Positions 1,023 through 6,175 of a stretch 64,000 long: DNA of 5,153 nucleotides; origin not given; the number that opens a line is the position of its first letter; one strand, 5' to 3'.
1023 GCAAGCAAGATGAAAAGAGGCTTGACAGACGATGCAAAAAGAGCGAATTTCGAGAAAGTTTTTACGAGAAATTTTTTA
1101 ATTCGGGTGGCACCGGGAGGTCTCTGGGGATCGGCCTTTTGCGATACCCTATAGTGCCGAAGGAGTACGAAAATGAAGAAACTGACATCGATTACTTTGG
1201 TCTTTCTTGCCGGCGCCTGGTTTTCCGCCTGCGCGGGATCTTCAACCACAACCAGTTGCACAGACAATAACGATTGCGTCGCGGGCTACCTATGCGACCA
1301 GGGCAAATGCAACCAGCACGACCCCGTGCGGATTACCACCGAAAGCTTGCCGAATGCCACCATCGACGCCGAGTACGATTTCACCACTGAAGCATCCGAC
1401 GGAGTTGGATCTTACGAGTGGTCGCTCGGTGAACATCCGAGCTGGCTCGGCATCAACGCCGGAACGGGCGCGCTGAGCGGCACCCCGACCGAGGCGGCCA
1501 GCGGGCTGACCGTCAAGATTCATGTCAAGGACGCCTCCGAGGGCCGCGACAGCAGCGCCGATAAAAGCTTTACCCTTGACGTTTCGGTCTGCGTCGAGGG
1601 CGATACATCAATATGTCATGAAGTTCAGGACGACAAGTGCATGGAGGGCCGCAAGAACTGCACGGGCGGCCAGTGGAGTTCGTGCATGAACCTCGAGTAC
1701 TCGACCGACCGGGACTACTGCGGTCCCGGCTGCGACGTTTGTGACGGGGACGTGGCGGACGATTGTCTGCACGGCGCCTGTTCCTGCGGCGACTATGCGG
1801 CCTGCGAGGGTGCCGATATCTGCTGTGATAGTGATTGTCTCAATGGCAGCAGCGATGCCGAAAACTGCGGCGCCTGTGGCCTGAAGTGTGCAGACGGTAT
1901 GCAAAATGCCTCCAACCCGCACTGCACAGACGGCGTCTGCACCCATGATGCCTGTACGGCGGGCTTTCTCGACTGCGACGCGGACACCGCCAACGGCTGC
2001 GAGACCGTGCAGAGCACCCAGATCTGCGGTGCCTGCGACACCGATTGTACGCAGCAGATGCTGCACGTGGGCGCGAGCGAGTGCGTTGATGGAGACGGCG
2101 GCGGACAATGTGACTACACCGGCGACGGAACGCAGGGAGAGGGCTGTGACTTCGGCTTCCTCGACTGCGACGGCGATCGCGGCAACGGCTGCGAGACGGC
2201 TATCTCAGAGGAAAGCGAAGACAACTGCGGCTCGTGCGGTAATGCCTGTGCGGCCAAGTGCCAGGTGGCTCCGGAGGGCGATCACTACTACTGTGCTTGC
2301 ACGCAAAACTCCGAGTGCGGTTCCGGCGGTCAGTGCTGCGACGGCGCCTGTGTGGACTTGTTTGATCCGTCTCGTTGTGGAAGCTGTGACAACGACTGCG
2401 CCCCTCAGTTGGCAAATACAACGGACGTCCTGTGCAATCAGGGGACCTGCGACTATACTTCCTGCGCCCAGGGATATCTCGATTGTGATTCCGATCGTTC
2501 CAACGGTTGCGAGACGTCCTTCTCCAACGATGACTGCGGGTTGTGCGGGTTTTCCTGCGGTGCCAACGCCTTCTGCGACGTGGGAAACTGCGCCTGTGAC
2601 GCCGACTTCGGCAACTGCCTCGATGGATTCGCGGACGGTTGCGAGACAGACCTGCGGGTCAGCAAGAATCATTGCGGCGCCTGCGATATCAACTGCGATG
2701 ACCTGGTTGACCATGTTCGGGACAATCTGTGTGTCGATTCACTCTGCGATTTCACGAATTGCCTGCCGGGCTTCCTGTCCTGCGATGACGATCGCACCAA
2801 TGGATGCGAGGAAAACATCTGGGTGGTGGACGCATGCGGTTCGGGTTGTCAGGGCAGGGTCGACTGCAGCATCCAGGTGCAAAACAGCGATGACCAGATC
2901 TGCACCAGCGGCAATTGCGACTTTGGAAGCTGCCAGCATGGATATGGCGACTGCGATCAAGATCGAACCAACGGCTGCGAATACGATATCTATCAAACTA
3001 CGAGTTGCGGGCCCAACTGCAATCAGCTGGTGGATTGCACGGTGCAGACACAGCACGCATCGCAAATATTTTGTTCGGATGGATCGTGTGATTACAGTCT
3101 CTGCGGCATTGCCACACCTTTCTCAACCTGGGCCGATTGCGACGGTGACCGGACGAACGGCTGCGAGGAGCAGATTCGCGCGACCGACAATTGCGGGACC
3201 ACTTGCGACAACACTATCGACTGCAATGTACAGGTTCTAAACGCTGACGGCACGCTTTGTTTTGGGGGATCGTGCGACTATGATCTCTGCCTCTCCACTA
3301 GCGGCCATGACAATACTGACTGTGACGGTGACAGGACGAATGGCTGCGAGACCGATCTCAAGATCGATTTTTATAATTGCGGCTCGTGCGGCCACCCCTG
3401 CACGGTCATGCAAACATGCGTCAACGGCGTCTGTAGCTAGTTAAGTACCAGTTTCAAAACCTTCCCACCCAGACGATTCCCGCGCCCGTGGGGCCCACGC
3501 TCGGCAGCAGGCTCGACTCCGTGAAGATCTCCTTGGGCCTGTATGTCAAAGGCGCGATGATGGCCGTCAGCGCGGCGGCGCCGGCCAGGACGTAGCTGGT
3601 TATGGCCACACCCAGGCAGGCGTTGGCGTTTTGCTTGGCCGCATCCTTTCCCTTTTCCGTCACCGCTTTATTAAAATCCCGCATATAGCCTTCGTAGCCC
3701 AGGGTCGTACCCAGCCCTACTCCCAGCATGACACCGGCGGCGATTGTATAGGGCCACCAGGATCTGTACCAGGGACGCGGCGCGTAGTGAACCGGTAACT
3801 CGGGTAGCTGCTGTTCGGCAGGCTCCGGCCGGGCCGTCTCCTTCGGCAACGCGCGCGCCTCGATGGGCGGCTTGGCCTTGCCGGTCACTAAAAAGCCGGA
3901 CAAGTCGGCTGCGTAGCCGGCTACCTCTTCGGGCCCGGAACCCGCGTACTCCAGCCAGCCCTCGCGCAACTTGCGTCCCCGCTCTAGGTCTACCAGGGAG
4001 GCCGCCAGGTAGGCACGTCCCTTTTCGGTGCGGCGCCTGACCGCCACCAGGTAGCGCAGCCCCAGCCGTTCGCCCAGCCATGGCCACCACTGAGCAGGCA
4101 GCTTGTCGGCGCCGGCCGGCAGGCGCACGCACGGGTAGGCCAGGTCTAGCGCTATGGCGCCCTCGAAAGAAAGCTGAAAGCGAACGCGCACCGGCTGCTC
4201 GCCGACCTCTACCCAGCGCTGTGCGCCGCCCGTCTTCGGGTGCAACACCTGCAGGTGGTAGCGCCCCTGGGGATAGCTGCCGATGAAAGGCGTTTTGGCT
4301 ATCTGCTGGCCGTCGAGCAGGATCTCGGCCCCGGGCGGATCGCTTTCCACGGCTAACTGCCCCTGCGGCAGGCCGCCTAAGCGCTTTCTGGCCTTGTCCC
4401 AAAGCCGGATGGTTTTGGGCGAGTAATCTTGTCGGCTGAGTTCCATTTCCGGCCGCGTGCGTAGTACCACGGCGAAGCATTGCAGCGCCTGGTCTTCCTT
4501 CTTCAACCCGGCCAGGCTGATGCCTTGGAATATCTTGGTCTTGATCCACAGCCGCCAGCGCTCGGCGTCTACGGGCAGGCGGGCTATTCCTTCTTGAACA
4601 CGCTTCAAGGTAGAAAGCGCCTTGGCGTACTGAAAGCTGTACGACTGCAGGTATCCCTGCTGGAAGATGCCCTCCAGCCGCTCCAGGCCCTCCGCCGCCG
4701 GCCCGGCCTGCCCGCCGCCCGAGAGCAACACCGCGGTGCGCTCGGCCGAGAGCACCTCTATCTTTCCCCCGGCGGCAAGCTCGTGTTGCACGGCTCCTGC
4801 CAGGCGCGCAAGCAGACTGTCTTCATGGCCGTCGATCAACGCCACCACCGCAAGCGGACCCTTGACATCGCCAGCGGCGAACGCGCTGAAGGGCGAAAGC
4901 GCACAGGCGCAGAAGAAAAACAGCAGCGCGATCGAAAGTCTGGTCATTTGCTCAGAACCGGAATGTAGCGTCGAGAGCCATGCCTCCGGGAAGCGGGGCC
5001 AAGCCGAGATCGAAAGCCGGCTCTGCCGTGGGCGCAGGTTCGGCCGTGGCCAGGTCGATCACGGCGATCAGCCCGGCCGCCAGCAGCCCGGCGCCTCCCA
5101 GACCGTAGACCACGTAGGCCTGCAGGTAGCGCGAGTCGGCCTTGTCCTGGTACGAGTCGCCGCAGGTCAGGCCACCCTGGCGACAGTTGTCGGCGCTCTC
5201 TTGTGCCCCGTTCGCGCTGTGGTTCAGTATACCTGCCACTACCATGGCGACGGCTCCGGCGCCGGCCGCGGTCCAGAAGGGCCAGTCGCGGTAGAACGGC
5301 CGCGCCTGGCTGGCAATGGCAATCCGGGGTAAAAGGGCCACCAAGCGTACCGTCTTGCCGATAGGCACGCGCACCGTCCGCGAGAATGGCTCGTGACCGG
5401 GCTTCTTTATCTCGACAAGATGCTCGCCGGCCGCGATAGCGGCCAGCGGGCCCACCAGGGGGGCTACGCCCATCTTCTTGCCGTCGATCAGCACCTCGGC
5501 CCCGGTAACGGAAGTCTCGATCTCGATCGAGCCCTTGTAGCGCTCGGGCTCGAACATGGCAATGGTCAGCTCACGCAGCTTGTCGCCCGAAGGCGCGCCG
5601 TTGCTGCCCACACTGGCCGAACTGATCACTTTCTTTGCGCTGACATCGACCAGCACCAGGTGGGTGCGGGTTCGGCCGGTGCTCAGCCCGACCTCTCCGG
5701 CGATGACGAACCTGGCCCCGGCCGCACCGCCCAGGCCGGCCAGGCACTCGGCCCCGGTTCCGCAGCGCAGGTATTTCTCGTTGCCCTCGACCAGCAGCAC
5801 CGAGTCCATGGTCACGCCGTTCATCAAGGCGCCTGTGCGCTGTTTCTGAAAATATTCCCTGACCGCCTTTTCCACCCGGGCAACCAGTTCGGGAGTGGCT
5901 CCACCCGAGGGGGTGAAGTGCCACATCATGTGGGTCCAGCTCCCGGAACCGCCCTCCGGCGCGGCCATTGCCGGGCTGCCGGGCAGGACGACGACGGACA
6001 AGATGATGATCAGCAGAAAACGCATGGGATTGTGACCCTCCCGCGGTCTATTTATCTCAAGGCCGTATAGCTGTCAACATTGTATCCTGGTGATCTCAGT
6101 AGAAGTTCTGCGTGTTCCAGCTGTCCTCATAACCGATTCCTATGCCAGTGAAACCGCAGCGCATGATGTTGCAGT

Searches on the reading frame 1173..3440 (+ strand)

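Call 75: search_protein_families(library=pfam, proteins=[window:1173-3440:+], max_evalue=0.001)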
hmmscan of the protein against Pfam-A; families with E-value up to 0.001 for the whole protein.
window:1173-3440:+ (755 aa): 1 family
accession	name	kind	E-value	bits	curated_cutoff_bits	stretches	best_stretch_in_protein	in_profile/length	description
PF05345.18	He_PIG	-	5.3e-10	40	24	1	53-137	4-95/96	Putative Ig domain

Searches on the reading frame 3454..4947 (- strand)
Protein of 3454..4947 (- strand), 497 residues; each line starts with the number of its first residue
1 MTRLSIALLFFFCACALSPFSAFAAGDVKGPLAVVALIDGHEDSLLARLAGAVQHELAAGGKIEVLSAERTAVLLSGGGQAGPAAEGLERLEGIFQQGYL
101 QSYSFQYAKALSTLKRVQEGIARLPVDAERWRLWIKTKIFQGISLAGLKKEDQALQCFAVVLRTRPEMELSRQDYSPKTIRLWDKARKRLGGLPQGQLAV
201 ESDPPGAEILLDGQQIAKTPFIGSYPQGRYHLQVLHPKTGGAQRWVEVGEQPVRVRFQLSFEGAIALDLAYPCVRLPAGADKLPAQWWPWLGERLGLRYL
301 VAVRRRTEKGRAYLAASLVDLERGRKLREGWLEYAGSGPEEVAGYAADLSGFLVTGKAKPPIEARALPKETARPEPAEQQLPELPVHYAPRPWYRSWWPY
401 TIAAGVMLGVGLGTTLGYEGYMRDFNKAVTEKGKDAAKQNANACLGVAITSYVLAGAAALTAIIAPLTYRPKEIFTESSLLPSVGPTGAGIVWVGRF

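Call 75: search_protein_families(library=pfam, proteins=[window:3454-4947:-], max_evalue=0.001)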
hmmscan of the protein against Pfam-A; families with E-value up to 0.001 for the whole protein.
window:3454-4947:- (497 aa): 1 family
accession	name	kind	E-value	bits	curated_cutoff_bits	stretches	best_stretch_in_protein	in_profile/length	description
PF08308.17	PEGA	-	6.1e-07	29.7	20.8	1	196-248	2-55/71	PEGA domain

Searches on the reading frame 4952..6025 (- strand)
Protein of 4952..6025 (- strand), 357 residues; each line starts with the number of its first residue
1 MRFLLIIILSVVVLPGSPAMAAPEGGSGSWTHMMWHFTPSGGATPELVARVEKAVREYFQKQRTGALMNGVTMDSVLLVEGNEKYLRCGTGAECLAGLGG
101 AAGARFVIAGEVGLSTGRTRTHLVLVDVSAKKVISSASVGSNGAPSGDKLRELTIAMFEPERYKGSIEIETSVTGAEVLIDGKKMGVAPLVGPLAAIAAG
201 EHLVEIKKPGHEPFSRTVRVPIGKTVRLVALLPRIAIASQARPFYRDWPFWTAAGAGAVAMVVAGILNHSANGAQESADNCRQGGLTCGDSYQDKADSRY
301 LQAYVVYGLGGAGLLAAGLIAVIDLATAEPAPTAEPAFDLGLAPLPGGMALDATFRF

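Call 75: search_protein_families(library=pfam, proteins=[window:4952-6025:-], max_evalue=0.001)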
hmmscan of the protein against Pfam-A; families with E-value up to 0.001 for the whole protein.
window:4952-6025:- (357 aa): 1 family
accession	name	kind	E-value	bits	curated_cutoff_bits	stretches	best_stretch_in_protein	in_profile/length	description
PF08308.17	PEGA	-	4.1e-11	43.1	20.8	1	165-230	2-65/71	PEGA domain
